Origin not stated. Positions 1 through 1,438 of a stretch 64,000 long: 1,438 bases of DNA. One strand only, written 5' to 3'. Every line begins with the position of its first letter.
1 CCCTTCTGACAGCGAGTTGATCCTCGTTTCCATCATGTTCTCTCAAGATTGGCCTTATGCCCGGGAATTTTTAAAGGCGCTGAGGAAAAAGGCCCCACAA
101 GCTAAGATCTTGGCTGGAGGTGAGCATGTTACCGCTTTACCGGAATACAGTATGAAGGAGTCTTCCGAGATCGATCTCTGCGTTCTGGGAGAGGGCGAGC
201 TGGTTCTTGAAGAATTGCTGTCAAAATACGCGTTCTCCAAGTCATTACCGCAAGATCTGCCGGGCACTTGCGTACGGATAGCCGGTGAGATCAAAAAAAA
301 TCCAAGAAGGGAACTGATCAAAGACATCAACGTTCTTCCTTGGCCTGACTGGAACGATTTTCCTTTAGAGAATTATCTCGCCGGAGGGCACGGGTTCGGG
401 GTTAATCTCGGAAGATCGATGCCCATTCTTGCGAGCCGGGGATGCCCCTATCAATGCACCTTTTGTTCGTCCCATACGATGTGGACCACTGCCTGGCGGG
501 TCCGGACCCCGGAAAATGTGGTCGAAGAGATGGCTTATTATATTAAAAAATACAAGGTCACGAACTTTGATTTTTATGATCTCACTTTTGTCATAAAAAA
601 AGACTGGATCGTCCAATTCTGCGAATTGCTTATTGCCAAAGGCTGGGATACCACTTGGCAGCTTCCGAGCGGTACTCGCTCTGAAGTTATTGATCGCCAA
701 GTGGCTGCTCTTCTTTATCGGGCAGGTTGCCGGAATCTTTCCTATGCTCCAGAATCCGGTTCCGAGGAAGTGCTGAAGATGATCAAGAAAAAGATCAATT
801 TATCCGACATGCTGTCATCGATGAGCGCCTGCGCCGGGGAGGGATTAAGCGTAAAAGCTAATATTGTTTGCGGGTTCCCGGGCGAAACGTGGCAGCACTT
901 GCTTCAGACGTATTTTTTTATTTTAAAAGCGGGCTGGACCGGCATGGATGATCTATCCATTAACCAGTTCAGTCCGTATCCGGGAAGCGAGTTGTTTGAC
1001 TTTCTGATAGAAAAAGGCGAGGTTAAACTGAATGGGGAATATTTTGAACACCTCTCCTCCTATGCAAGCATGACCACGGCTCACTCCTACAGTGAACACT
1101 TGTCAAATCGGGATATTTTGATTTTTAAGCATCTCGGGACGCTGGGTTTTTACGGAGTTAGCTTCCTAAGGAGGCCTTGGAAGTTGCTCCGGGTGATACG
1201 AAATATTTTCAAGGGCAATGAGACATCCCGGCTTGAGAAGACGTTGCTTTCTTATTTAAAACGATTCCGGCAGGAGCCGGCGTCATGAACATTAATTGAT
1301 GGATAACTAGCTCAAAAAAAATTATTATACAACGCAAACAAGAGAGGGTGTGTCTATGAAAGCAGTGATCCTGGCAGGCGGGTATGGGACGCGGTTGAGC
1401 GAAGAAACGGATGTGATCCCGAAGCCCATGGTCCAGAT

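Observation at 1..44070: Three class B (B12-binding) radical SAM enzymes plus four class I methyltransferases imply an unusually heavily C- and O-methylated glycan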

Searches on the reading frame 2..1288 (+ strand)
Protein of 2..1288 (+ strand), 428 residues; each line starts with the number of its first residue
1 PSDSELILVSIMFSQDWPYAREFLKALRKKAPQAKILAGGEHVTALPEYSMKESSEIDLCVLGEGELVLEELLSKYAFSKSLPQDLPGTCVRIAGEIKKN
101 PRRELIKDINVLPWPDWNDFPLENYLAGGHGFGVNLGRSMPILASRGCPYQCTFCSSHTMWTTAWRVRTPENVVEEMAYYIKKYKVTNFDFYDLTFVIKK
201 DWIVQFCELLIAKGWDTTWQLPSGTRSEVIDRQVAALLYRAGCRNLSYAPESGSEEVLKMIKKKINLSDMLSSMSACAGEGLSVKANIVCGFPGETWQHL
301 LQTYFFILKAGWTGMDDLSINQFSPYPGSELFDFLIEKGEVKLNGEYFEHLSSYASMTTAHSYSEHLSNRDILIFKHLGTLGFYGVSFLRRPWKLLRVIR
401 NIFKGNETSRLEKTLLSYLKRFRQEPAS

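Call 3: search_protein_families(library=pfam, proteins=[window:17-1288:+], max_evalue=0.01)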
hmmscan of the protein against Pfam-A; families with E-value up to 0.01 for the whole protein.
window:17-1288:+ (423 aa): 2 families
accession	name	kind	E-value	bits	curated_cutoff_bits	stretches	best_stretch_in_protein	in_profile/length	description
PF04055.27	Radical_SAM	-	1.5e-19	71.2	29.5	1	139-302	3-166/166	Radical SAM superfamily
PF02310.24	B12-binding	-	2.5e-10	40.7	32.1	1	1-68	54-121/121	B12 binding domain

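Call 10: search_protein_families(library=ncbifam, proteins=[window:2-1288:+], max_evalue=0.001)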
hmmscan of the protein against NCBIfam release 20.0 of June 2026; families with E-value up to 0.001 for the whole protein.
window:2-1288:+ (428 aa): 26 families (the best 25 are shown)
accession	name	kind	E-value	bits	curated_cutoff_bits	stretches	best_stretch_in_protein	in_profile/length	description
TIGR03471.1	HpnJ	equivalog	2.6e-38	132.1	577.6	1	18-423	82-468/472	hopanoid biosynthesis associated radical SAM protein HpnJ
NF038361.1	rSAM_Sden_1168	equivalog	4.5e-38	131.1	575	1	2-346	139-484/560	Sden_1168 family B12-binding radical SAM P-methyltransferase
TIGR02026.1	BchE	equivalog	1.8e-37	129.3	481.35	1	15-347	74-399/497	magnesium-protoporphyrin IX monomethyl ester anaerobic oxidative cyclase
NF050148.1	rSAM_ApyD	equivalog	2.1e-37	128.9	750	1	23-308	93-364/645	RiPP biosynthesis radical SAM protein ApyD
TIGR04385.1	B12_rSAM_cofa1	equivalog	1.5e-31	110.1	450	1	24-303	90-357/438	B12 lower ligand biosynthesis radical SAM protein BzaD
TIGR03975.1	rSAM_ocin_1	subfamily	6.1e-29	101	281.85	1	23-326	147-450/606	RiPP maturation radical SAM C-methyltransferase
TIGR04013.1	B12_SAM_MJ_1487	hypoth_equivalog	3.7e-26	91.9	251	2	4-183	44-195/382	TIGR04013 family B12-binding domain/radical SAM domain-containing protein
TIGR04072.2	rSAM_ladder_B12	equivalog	1.4e-24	86.5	360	1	20-302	86-341/443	lipid biosynthesis B12-binding/radical SAM protein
TIGR04479.1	bcpD_PhpK_rSAM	subfamily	8e-24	83.9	600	1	135-309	237-408/504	PhpK family radical SAM P-methyltransferase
TIGR04367.1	HpnR_B12_rSAM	equivalog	3.9e-20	71.8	650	1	5-380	62-419/490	hopanoid C-3 methylase HpnR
TIGR04014.1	B12_SAM_MJ_0865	equivalog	6e-19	68.1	360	1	18-358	55-380/434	methyl-coenzyme M reductase glutamine C-methyltransferase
NF033070.1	rSAM_AprD4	equivalog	2.4e-18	66.3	500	1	141-361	198-414/456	AprD4 family radical SAM diol-dehydratase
TIGR04295.1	B12_rSAM_oligo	hypoth_equivalog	3.7e-16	58.9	400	1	21-268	91-319/422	TIGR04295 family B12-binding domain-containing radical SAM protein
NF033712.0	B12_rSAM_KedN5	subfamily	1.3e-15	56.7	700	1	27-304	85-364/624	KedN5 family methylcobalamin-dependent radical SAM C-methyltransferase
NF045585.1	rSAM_slr0320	equivalog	5.8e-14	51.5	775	1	22-282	127-379/511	photosystem II high light acclimation radical SAM protein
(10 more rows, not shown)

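Call 20: search_solved_structures(query=window:2-1288:+, max_evalue=0.01)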
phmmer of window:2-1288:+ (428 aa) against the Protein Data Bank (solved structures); distinct sequences matched with E-value up to 0.01: 4.
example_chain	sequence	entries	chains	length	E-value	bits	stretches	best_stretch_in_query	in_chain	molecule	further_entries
6fd2_B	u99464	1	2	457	4.2e-18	68.7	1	142-343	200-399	Putative apramycin biosynthetic oxidoreductase 4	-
7kdx_A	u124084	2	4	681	5.1e-09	38.8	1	17-324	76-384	Methyltransferase TokK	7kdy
9ccb_A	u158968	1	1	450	2.5e-08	36.6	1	137-334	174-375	Radical SAM core domain-containing protein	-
9n1b_A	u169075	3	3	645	2e-06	30.2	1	16-296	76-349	Radical SAM protein | Radical SAM enzyme CysS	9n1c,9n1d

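Call 30: find_homologous_proteins(query=window:2-1288:+, max_evalue=1e-30)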
Query window:2-1288:+ (428 aa): 5250 proteins with E <= 1e-30 among 8000 candidates; the best 120 are listed.
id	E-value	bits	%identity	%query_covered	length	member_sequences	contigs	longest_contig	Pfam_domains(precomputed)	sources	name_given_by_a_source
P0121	5.6e-295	996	100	100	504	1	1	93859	PF04055.28,PF02310.25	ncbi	ncbi:MAG: radical SAM protein [Candidatus Omnitrophota bacterium]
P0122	4.8e-258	874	88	100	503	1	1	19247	PF04055.28,PF02310.25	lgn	-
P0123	4.6e-233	792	79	99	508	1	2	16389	PF04055.28,PF02310.25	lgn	-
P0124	8.5e-199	679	67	99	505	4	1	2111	PF04055.28,PF02310.25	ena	-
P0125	4.1e-198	677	67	99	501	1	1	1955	PF04055.28,PF02310.25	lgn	-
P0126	5.4e-194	663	67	98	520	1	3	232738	PF04055.28,PF02310.25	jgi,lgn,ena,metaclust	metaclust:\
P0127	1.5e-192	658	65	100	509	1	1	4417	PF04055.28,PF02310.25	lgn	-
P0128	7.9e-182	623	63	99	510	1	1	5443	PF04055.28,PF02310.25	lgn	-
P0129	1.4e-181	622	62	99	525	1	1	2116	PF04055.28,PF02310.25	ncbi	-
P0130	2.5e-179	615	63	100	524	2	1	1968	PF04055.28,PF02310.25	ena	-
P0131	3.1e-179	615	63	99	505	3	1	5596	PF04055.28,PF02310.25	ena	-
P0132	3.3e-177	608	62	100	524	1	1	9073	PF04055.28,PF02310.25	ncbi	-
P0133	5.3e-175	601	60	98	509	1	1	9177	PF04055.28,PF02310.25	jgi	-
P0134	5.3e-174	597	61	100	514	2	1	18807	PF04055.28,PF02310.25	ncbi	-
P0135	1.5e-172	593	60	98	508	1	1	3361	PF04055.28,PF02310.25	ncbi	-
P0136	6.6e-172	590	60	99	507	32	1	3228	PF04055.28,PF02310.25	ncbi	-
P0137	9.2e-172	590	58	99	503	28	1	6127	PF04055.28,PF02310.25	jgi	-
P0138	5.8e-171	587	58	99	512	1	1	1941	PF04055.28,PF02310.25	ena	-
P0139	6.5e-171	587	61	97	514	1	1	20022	PF04055.28,PF02310.25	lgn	-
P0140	7.4e-170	584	58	98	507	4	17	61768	PF04055.28,PF02310.25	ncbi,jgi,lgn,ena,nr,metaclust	ncbi:MAG: hypothetical protein A3G92_03860 [Deltaproteobacteria bacterium RIFCSPLOWO2_12_FULL_38_8]|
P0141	8.2e-170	584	59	98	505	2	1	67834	PF04055.28,PF02310.25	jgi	jgi:anaerobic magnesium-protoporphyrin IX monomethyl ester cyclase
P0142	1.1e-169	583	58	98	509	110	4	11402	PF04055.28,PF02310.25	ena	-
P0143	1.3e-169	583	60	98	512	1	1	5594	PF04055.28,PF02310.25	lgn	-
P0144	2.6e-168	579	59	100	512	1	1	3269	PF04055.28,PF02310.25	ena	-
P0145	1.2e-167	576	60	97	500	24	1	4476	PF04055.28,PF02310.25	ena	-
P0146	1.3e-167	576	59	99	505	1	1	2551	PF04055.28,PF02310.25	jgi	jgi:anaerobic magnesium-protoporphyrin IX monomethyl ester cyclase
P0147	2.4e-166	572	57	99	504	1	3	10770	PF04055.28,PF02310.25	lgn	-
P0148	5.1e-166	571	57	98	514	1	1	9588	PF04055.28,PF02310.25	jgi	jgi:anaerobic magnesium-protoporphyrin IX monomethyl ester cyclase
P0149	1.6e-164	566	56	98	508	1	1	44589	PF04055.28,PF02310.25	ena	-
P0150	2.7e-163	562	58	98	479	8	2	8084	PF04055.28,PF02310.25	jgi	jgi:radical SAM superfamily enzyme YgiQ (UPF0313 family)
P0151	6.3e-163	561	56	98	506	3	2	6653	PF04055.28,PF02310.25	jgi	-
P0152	7.5e-163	561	57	98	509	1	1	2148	PF04055.28,PF02310.25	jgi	jgi:anaerobic magnesium-protoporphyrin IX monomethyl ester cyclase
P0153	3.3e-160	552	57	98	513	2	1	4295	PF04055.28,PF02310.25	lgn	-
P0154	6.1e-160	551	58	98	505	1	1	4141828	PF04055.28,PF02310.25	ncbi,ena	-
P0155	8.1e-155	534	57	100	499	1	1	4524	PF04055.28,PF02310.25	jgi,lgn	jgi:radical SAM superfamily enzyme YgiQ (UPF0313 family)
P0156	9.9e-155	534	57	96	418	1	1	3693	PF04055.28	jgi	jgi:radical SAM superfamily enzyme YgiQ (UPF0313 family)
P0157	4.0e-154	532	55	98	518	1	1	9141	PF04055.28,PF02310.25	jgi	jgi:anaerobic magnesium-protoporphyrin IX monomethyl ester cyclase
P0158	1.6e-153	530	56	98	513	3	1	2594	PF04055.28,PF02310.25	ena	-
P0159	2.1e-153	530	55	99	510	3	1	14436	PF04055.28,PF02310.25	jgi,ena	-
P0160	2.2e-153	529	54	98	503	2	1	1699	PF04055.28,PF02310.25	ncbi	-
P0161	2.8e-153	529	54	98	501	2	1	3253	PF04055.28,PF02310.25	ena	-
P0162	7.7e-148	511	54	98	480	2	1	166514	PF04055.28,PF02310.25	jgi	jgi:radical SAM superfamily enzyme YgiQ (UPF0313 family)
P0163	5.6e-145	502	58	86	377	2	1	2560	PF04055.28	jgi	jgi:radical SAM superfamily enzyme YgiQ (UPF0313 family)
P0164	1.7e-142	494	53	98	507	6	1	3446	PF04055.28,PF02310.25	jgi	-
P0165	4.9e-142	492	59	82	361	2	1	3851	PF04055.28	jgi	-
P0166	1.4e-141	491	50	99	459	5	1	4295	PF04055.28,PF02310.25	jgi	jgi:radical SAM superfamily enzyme YgiQ (UPF0313 family)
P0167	2.0e-140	487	62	76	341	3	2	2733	PF04055.28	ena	-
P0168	2.1e-140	487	57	87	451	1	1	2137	PF04055.28,PF13353.12,PF02310.25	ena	-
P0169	3.5e-138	479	49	100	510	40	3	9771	PF04055.28,PF02310.25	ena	-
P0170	6.1e-138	479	49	98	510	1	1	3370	PF04055.28,PF02310.25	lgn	-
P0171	3.4e-137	476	50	98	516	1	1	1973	PF04055.28,PF02310.25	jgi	jgi:radical SAM superfamily enzyme YgiQ (UPF0313 family)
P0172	6.2e-137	475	49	98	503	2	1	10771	PF04055.28,PF02310.25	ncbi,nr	ncbi:MAG: radical SAM protein, partial [Anaerolineaceae bacterium]|nr:radical SAM protein [Anaerolin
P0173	8.6e-137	475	49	99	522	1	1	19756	PF04055.28,PF02310.25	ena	-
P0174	9.0e-137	475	48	98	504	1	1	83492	PF04055.28,PF02310.25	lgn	-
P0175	1.1e-136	474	50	99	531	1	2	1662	PF04055.28,PF02310.25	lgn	-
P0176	1.7e-136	474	49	100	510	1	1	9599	PF04055.28,PF02310.25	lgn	-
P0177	2.7e-136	473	50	99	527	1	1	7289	PF04055.28,PF02310.25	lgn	-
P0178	3.1e-136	473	51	98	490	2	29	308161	PF04055.28,PF02310.25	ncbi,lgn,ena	-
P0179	4.7e-136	472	49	98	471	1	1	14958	PF04055.28,PF02310.25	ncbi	-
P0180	2.7e-135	470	50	98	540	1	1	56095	PF04055.28,PF02310.25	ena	-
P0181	3.1e-135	470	49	99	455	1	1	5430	PF04055.28,PF13353.12,PF02310.25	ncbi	-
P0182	4.0e-135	469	49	98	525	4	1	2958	PF04055.28,PF02310.25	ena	-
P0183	1.2e-134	468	49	96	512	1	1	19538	PF04055.28,PF02310.25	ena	-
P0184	6.0e-134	465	49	98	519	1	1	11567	PF04055.28,PF02310.25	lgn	-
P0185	7.4e-134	465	50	98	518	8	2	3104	PF04055.28,PF02310.25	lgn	-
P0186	1.1e-133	465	50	96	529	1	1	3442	PF04055.28,PF02310.25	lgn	-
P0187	2.0e-133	464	58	86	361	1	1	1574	PF04055.28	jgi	jgi:radical SAM superfamily enzyme YgiQ (UPF0313 family)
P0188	2.5e-133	463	49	98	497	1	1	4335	PF04055.28,PF02310.25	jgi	jgi:radical SAM superfamily enzyme YgiQ (UPF0313 family)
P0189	3.1e-133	463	50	98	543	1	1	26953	PF04055.28,PF02310.25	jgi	jgi:anaerobic magnesium-protoporphyrin IX monomethyl ester cyclase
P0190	3.1e-133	463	48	99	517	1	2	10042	PF04055.28,PF02310.25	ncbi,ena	-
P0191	6.9e-133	462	47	99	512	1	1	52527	PF04055.28,PF02310.25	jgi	jgi:radical SAM superfamily enzyme YgiQ (UPF0313 family)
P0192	9.8e-133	461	48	98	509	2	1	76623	PF04055.28,PF13353.12,PF02310.25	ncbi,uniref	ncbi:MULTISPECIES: radical SAM protein [Spirulina sp. CCY15215]|uniref:B12-binding domain-containing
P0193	1.1e-132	461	50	98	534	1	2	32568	PF04055.28,PF13353.12,PF02310.25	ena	-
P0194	1.1e-132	461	47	98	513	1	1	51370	PF04055.28,PF13353.12,PF02310.25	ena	-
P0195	1.1e-132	461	49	99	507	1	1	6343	PF04055.28,PF02310.25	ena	-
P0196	1.4e-132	461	48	99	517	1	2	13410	PF04055.28,PF02310.25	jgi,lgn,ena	jgi:radical SAM superfamily enzyme YgiQ (UPF0313 family)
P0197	1.6e-132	461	50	98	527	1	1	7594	PF04055.28,PF02310.25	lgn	-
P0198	1.8e-132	460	46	100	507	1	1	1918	PF04055.28,PF02310.25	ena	-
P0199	2.3e-132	460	49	99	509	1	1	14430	PF04055.28,PF02310.25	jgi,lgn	jgi:radical SAM superfamily enzyme YgiQ (UPF0313 family)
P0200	2.6e-132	460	48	98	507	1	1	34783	PF04055.28,PF02310.25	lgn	-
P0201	5.0e-132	459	49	100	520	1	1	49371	PF04055.28,PF02310.25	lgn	-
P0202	6.1e-132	459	48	99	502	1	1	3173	PF04055.28,PF02310.25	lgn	-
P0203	8.0e-132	458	49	99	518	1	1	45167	PF04055.28,PF02310.25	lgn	-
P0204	1.1e-131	458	50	98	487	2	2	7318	PF04055.28,PF02310.25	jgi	-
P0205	1.2e-131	458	47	98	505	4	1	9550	PF04055.28,PF02310.25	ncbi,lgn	-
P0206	1.3e-131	458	49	98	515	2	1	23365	PF04055.28,PF02310.25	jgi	jgi:radical SAM superfamily enzyme YgiQ (UPF0313 family)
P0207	1.3e-131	458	49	98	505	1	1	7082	PF04055.28,PF02310.25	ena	-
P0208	1.3e-131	458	48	100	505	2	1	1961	PF04055.28,PF02310.25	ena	-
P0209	1.5e-131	458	46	99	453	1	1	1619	PF04055.28,PF02310.25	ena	-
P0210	1.5e-131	458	49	96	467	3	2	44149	PF04055.28,PF02310.25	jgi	-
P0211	1.6e-131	457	49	98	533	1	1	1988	PF04055.28,PF02310.25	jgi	jgi:anaerobic magnesium-protoporphyrin IX monomethyl ester cyclase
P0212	1.6e-131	457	46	98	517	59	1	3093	PF04055.28,PF02310.25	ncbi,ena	-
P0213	1.7e-131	457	48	98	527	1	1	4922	PF04055.28,PF02310.25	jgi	-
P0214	1.7e-131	457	50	98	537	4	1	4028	PF04055.28,PF02310.25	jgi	jgi:radical SAM superfamily enzyme YgiQ (UPF0313 family)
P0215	2.1e-131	457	49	98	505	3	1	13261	PF04055.28,PF02310.25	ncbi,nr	ncbi:MAG: B12-binding domain-containing radical SAM protein [Rhodospirillales bacterium]|nr:B12-bind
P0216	2.4e-131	457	48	98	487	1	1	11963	PF04055.28,PF02310.25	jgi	-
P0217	2.5e-131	457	50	99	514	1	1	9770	PF04055.28,PF02310.25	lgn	-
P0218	2.7e-131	457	49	96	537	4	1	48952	PF04055.28,PF02310.25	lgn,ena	-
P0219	2.8e-131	457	46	98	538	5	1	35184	PF04055.28,PF02310.25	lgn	-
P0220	3.1e-131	456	47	98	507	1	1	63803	PF04055.28,PF02310.25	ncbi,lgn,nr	ncbi:MAG: cobalamin B12-binding domain-containing protein [Methylocystaceae bacterium]|nr:cobalamin 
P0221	3.3e-131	456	49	100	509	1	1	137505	PF04055.28,PF02310.25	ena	-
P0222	3.6e-131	456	46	98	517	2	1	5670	PF04055.28,PF02310.25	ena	-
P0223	3.7e-131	456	47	98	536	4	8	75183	PF04055.28,PF02310.25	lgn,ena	-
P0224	3.8e-131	456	48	98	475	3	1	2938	PF04055.28,PF02310.25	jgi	jgi:anaerobic magnesium-protoporphyrin IX monomethyl ester cyclase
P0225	4.2e-131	456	48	98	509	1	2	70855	PF04055.28,PF02310.25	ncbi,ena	-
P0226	4.2e-131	456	47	99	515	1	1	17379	PF04055.28,PF02310.25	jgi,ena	-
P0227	5.2e-131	456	48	98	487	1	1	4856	PF04055.28,PF02310.25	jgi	jgi:anaerobic magnesium-protoporphyrin IX monomethyl ester cyclase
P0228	6.3e-131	455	48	97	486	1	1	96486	PF04055.28,PF02310.25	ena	-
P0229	6.4e-131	455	48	98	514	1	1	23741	PF04055.28,PF13353.12,PF02310.25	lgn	-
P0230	6.7e-131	455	48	100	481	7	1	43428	PF04055.28,PF02310.25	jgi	-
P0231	6.9e-131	455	46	98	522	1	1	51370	PF04055.28,PF13353.12,PF02310.25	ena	-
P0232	7.8e-131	455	48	99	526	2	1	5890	PF04055.28,PF02310.25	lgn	-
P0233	9.5e-131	455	48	98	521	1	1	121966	PF04055.28,PF02310.25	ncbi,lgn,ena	-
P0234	1.7e-130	454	47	99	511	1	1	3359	PF04055.28,PF02310.25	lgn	-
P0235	1.9e-130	454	48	99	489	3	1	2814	PF04055.28,PF02310.25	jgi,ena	-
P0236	2.5e-130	453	49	98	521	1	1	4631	PF04055.28,PF02310.25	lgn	-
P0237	2.7e-130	453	49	97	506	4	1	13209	PF04055.28,PF02310.25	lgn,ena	-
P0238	3.4e-130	453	47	99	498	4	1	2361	PF04055.28,PF02310.25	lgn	-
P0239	3.6e-130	453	45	98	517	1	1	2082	PF04055.28,PF02310.25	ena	-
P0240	3.7e-130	453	48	99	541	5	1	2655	PF04055.28,PF02310.25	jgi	jgi:radical SAM superfamily enzyme YgiQ (UPF0313 family)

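Call 31: find_encoding_contigs(protein=P0154, flank=8000, max_places=1)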
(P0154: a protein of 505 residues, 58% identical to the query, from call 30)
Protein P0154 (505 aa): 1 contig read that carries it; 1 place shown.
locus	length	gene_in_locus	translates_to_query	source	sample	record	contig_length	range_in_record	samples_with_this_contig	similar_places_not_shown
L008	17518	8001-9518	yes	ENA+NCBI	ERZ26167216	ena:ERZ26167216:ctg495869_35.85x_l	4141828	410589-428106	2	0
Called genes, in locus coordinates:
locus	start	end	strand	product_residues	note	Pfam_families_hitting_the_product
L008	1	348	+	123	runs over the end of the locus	-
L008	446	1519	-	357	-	PF02615:Ldh_2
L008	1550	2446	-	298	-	PF01261:AP_endonuc_2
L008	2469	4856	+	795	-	PF13231:PMT_2, PF09976:TPR_21 (faint), PF13424:TPR_12 (faint), PF14559:TPR_19 (faint), PF00515:TPR_1 (faint), PF07719:TPR_2 (faint), PF13181:TPR_8 (faint), PF13414:TPR_11 (faint), +1 more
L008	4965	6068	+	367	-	PF04321:RmlD_sub_bind, PF01073:3Beta_HSD (weak), PF01370:Epimerase, PF02719:Polysacc_synt_2, PF16363:GDP_Man_Dehyd, PF07993:NAD_binding_4 (weak)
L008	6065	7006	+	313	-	PF01370:Epimerase, PF16363:GDP_Man_Dehyd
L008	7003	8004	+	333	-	PF00535:Glycos_transf_2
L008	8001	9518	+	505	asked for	PF02310:B12-binding, PF04055:Radical_SAM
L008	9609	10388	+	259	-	PF00483:NTP_transferase, PF12804:NTP_transf_3 (weak)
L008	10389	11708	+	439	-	PF01041:DegT_DnrJ_EryC1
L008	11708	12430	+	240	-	PF00175:NAD_binding_1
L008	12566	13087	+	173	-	PF13551:HTH_29, PF13565:HTH_32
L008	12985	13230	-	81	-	-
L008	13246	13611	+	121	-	PF13358:DDE_3 (weak)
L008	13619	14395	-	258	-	PF05721:PhyH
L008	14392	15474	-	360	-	PF00248:Aldo_ket_red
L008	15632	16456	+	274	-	PF05721:PhyH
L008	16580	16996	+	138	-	PF07883:Cupin_2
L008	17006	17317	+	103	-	PF00106:adh_short (weak), PF01073:3Beta_HSD (weak), PF01370:Epimerase, PF16363:GDP_Man_Dehyd (weak), PF13460:NAD_binding_10 (weak)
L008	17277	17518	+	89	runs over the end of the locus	-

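Call 32: find_encoding_contigs(protein=P0192, flank=8000, max_places=1)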
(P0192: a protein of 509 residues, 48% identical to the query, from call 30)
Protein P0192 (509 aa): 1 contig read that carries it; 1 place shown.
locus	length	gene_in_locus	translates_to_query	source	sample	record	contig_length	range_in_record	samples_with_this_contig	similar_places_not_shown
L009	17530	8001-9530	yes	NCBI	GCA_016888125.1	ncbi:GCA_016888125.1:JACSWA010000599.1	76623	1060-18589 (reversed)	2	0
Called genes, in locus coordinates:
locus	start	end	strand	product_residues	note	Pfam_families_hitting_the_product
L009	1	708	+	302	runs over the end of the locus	PF05401:NodS (weak), PF05175:MTS, PF02353:CMAS, PF13489:Methyltransf_23, PF13649:Methyltransf_25, PF13847:Methyltransf_31, PF08241:Methyltransf_11, PF08242:Methyltransf_12, +1 more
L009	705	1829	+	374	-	PF13641:Glyco_tranf_2_3, PF00535:Glycos_transf_2, PF10111:Glyco_tranf_2_2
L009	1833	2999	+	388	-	PF13439:Glyco_transf_4, PF20706:GT4-conflict (faint), PF00534:Glycos_transf_1, PF13692:Glyco_trans_1_4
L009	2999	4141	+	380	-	PF13439:Glyco_transf_4, PF13579:Glyco_trans_4_4, PF00534:Glycos_transf_1, PF13692:Glyco_trans_1_4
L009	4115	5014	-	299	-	-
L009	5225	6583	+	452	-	PF03023:MurJ, PF01554:MatE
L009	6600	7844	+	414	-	-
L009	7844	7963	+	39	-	-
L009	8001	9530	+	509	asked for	PF02310:B12-binding, PF13353:Fer4_12 (weak), PF04055:Radical_SAM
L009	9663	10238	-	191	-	PF00908:dTDP_sugar_isom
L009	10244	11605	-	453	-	PF01041:DegT_DnrJ_EryC1, PF00266:Aminotran_5 (faint), PF01053:Cys_Met_Meta_PP (weak)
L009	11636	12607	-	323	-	PF01073:3Beta_HSD, PF01370:Epimerase, PF02719:Polysacc_synt_2, PF04321:RmlD_sub_bind, PF16363:GDP_Man_Dehyd, PF07993:NAD_binding_4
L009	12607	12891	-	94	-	-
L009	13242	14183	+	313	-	PF01073:3Beta_HSD (faint), PF01370:Epimerase, PF16363:GDP_Man_Dehyd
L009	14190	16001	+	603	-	-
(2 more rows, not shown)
